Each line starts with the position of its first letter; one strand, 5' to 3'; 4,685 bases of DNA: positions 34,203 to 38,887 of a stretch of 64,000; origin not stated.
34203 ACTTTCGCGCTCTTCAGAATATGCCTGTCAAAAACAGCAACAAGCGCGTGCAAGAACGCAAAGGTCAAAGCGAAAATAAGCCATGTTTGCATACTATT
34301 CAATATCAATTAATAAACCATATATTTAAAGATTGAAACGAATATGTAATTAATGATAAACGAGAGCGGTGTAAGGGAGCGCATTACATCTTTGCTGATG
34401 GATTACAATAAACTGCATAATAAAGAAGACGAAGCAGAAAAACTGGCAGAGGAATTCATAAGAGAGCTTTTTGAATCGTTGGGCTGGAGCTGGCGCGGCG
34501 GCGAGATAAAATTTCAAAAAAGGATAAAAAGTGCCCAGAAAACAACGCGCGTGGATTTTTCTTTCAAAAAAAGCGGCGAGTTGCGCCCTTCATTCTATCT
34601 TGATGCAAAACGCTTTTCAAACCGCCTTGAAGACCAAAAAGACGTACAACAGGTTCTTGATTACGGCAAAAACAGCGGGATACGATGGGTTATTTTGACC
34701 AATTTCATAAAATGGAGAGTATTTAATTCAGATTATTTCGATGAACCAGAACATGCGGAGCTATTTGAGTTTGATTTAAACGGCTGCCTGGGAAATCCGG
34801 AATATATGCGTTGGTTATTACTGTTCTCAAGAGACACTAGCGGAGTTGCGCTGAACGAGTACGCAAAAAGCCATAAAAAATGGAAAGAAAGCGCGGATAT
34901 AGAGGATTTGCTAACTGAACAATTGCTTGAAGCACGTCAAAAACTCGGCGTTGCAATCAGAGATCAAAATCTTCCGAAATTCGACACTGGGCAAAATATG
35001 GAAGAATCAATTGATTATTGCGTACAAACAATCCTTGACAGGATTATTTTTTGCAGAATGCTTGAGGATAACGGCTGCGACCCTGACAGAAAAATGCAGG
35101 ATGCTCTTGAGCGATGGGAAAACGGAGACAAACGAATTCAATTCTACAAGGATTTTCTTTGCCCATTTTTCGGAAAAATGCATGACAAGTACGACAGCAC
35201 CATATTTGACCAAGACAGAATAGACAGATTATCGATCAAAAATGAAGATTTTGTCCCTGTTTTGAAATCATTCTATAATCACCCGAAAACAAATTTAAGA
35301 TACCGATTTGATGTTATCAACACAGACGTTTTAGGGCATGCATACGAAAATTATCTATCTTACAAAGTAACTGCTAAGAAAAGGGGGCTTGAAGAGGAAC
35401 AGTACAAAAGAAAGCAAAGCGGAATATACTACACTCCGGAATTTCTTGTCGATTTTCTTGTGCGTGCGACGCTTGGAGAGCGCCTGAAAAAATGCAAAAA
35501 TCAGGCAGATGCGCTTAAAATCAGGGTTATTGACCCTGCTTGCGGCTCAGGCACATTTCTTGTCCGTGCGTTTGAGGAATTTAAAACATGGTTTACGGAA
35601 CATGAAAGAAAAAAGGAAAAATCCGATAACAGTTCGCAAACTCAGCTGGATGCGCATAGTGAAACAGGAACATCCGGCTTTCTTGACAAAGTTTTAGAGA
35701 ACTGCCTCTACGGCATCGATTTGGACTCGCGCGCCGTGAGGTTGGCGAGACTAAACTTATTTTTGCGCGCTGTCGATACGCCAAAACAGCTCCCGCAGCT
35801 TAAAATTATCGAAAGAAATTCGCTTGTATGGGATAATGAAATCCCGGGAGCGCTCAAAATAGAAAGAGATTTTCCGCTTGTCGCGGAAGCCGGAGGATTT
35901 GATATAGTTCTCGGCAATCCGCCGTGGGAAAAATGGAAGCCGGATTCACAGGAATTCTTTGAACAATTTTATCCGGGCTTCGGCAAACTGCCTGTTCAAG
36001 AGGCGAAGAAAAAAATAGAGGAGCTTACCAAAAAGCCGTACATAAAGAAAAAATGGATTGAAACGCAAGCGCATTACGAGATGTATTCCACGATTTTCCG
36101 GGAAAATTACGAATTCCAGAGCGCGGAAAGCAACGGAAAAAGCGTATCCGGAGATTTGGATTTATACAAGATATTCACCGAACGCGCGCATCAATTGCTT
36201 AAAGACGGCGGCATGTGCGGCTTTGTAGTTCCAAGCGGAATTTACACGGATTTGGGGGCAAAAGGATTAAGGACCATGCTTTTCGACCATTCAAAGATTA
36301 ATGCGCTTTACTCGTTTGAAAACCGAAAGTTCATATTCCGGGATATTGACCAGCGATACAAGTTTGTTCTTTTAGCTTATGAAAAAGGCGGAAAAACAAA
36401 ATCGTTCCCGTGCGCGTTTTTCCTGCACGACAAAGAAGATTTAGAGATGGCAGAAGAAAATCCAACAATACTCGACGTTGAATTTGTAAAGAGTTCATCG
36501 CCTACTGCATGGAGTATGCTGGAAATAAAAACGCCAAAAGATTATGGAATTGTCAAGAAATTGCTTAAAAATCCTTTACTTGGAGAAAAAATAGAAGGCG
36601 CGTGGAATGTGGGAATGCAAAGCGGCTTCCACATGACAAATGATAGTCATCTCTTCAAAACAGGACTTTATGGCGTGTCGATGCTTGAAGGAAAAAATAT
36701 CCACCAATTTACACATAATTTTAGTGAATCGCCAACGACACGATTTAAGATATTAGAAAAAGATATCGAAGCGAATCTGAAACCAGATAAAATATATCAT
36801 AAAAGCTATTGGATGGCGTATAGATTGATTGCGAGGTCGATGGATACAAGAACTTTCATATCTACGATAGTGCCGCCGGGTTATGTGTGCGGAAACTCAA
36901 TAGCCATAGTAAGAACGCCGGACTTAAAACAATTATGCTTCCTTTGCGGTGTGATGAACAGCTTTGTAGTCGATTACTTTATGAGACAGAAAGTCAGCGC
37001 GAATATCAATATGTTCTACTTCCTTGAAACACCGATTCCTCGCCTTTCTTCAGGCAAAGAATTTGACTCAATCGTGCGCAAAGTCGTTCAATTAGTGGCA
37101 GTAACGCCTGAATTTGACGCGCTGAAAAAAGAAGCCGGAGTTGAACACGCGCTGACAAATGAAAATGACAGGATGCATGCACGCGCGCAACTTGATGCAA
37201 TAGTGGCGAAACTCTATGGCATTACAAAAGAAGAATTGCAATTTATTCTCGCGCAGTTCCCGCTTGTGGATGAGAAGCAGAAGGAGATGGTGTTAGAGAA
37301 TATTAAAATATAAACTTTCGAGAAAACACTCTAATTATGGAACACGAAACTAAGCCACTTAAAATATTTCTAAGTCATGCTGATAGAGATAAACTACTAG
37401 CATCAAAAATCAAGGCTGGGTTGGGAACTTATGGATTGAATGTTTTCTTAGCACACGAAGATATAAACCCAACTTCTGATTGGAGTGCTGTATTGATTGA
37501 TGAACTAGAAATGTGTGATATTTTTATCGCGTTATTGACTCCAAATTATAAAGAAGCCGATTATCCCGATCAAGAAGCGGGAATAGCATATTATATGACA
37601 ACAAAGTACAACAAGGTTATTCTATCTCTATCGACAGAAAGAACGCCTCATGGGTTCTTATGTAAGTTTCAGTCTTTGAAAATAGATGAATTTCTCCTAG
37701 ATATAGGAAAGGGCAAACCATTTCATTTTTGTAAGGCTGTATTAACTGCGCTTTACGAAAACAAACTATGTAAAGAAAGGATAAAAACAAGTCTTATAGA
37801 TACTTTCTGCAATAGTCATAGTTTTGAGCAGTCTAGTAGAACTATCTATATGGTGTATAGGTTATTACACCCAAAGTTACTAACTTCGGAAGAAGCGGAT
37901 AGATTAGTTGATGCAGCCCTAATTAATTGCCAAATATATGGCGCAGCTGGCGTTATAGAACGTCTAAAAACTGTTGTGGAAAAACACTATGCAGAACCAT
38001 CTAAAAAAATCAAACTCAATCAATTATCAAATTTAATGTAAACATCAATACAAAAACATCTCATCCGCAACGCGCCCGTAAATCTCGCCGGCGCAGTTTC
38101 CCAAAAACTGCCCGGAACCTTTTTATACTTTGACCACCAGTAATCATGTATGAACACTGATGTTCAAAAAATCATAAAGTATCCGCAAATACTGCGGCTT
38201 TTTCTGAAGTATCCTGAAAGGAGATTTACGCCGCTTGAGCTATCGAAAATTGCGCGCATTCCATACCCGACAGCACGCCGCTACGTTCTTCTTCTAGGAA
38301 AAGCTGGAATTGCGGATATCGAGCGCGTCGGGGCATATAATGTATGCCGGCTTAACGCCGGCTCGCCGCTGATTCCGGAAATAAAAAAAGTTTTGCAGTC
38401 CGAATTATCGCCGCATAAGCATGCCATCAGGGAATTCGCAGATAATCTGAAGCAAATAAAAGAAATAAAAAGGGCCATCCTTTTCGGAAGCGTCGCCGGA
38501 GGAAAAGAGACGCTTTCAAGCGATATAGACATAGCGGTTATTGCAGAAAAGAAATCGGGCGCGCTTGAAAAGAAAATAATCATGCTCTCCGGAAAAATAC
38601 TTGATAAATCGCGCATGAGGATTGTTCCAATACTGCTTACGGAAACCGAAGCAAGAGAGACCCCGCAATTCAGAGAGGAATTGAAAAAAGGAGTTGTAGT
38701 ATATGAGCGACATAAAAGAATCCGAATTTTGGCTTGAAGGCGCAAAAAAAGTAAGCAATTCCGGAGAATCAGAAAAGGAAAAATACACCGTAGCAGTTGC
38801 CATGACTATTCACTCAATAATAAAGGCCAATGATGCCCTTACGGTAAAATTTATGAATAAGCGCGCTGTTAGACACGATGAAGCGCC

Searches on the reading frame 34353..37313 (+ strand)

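Call 10: search_protein_families(library=pfam, proteins=[window:34353-37313:+], max_evalue=0.001)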
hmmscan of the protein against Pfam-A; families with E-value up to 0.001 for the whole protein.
window:34353-37313:+ (986 aa): 6 families
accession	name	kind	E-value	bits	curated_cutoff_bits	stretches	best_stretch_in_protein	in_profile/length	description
PF07669.17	Eco57I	-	3.3e-25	89.6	25.3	2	450-534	1-93/171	Eco57I restriction-modification methylase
PF02384.22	N6_Mtase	-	8.9e-17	61.8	20.4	1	324-539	3-150/311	N-6 DNA Methylase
PF20473.4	MmeI_Mtase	-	7.2e-10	38.9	27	1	387-480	18-93/259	MmeI, DNA-methyltransferase domain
PF01170.24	UPF0020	-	3.8e-07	30.4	22.3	1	391-471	31-98/197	RMKL-like, methyltransferase domain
PF13588.12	HSDR_N_2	-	6.6e-05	23.4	25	1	33-128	7-98/110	Type I restriction enzyme R protein N terminus (HSDR_N)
PF12950.13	TaqI_C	-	0.00013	22.7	26.5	1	777-888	3-105/118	TaqI-like C-terminal specificity domain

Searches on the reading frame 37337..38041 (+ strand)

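Call 10: search_protein_families(library=pfam, proteins=[window:37337-38041:+], max_evalue=0.001)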
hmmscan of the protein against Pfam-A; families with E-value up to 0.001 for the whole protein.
window:37337-38041:+ (234 aa): 3 families
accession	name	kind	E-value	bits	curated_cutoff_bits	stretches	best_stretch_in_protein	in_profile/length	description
PF13676.11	TIR_2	-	1.7e-13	51.6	28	1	10-101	1-92/122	TIR domain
PF01582.25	TIR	-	0.00058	20.1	21.3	0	11-75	5-71/179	TIR domain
PF10137.14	CAP12-PCTIR_TIR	-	0.00075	19.9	24.7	0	9-73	1-65/119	CAP12/Pycsar effector protein, TIR domain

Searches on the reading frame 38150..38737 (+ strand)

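Call 10: search_protein_families(library=pfam, proteins=[window:38150-38737:+], max_evalue=0.001)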
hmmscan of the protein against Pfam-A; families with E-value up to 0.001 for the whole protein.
window:38150-38737:+ (195 aa): 2 families
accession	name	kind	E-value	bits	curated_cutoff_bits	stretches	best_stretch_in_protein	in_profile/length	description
PF18765.7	Polbeta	-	1e-11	45.2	26.9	1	100-189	7-92/93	Polymerase beta, Nucleotidyltransferase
PF01909.29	NTP_transf_2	-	2.3e-08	34.7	21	1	93-155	1-63/93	Nucleotidyltransferase domain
